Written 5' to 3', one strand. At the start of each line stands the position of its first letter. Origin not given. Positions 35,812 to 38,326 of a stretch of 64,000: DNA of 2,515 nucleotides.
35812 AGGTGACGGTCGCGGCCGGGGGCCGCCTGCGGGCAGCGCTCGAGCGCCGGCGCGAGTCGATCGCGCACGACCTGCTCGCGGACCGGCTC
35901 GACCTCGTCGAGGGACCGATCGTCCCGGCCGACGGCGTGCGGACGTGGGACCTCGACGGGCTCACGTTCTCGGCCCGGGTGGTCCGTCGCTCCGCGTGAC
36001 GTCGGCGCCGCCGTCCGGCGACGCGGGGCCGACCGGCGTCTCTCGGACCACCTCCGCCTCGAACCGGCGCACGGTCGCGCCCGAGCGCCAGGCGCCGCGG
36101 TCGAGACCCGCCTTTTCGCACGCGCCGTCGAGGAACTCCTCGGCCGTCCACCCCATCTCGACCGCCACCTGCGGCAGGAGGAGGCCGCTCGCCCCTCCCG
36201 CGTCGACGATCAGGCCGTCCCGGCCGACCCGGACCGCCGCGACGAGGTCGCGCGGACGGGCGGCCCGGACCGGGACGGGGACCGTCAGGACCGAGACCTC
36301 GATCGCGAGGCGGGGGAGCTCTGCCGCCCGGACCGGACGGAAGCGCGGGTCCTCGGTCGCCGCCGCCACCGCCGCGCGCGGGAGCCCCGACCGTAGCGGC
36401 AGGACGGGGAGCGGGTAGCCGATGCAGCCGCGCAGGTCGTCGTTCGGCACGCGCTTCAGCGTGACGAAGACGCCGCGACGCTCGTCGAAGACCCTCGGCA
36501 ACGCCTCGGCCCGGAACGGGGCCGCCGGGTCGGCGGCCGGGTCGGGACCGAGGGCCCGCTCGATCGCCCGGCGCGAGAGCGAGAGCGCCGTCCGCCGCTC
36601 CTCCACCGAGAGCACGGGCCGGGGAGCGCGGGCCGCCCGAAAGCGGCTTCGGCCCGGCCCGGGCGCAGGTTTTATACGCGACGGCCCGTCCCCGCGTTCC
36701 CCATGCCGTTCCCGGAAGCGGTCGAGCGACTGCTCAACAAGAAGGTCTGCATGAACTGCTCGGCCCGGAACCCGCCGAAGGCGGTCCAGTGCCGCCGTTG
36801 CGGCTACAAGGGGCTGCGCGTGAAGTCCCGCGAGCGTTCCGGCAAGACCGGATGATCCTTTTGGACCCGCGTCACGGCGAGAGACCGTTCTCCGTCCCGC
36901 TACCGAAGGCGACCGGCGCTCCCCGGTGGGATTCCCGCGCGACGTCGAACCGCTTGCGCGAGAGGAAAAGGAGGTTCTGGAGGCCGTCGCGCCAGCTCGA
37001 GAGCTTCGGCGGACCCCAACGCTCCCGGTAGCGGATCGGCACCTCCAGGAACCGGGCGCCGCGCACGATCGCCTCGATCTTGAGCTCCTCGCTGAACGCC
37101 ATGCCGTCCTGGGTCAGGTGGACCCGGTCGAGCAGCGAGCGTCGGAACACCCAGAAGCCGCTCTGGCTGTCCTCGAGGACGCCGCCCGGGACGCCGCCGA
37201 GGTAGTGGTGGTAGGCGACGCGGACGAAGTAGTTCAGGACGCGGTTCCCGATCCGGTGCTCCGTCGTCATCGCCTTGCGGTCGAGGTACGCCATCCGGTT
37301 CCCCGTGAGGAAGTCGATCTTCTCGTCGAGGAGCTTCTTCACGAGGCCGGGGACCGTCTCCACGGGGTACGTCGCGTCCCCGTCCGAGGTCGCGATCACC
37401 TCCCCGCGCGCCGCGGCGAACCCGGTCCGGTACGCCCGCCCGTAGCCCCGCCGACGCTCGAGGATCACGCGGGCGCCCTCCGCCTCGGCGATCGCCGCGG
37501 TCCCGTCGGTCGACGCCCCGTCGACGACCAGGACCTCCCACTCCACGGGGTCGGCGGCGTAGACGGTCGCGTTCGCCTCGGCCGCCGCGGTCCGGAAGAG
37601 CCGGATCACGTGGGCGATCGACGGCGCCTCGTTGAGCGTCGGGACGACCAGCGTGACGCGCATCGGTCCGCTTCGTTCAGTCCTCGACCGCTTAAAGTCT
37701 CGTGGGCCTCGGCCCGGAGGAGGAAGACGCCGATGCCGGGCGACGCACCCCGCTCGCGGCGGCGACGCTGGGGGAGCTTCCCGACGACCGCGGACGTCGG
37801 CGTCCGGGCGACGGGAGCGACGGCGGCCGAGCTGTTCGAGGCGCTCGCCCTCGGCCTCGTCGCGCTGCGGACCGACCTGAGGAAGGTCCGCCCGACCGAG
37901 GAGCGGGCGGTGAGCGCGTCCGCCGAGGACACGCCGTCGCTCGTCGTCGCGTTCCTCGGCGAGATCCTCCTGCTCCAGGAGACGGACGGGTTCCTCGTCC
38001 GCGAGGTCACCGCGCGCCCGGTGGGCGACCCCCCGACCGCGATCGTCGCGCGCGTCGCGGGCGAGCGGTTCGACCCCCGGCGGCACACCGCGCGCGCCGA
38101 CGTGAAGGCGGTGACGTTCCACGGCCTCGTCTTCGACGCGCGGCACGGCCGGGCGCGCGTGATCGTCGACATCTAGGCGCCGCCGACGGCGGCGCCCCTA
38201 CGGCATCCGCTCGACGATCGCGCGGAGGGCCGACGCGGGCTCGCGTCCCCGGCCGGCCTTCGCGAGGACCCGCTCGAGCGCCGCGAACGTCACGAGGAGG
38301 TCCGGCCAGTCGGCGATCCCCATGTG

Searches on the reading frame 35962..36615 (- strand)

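Call 65: search_protein_families(library=pfam, proteins=[window:35962-36615:-], max_evalue=0.00001)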
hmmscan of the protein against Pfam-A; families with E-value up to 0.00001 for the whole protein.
window:35962-36615:- (217 aa): 1 family
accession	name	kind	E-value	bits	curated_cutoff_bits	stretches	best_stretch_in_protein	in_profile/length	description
PF01871.22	AMMECR1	-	2.9e-48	164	25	1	12-189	2-167/168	AMMECR1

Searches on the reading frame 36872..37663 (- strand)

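Call 65: search_protein_families(library=pfam, proteins=[window:36872-37663:-], max_evalue=0.00001)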
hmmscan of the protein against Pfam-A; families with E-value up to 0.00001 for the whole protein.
window:36872-37663:- (263 aa): 1 family
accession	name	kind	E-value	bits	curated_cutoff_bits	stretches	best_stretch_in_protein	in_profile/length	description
PF00535.33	Glycos_transf_2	-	3.3e-23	82.9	23.3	1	5-180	2-166/168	Glycosyl transferase family 2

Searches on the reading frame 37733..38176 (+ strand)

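Call 65: search_protein_families(library=pfam, proteins=[window:37733-38176:+], max_evalue=0.00001)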
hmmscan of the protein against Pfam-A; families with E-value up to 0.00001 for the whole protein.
window:37733-38176:+ (147 aa): 1 family
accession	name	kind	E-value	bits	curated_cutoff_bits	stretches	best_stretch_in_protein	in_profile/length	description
PF01951.21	Archease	-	9.2e-32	110.6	25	1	14-147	2-136/136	Archease protein family (MTH1598/TM1083)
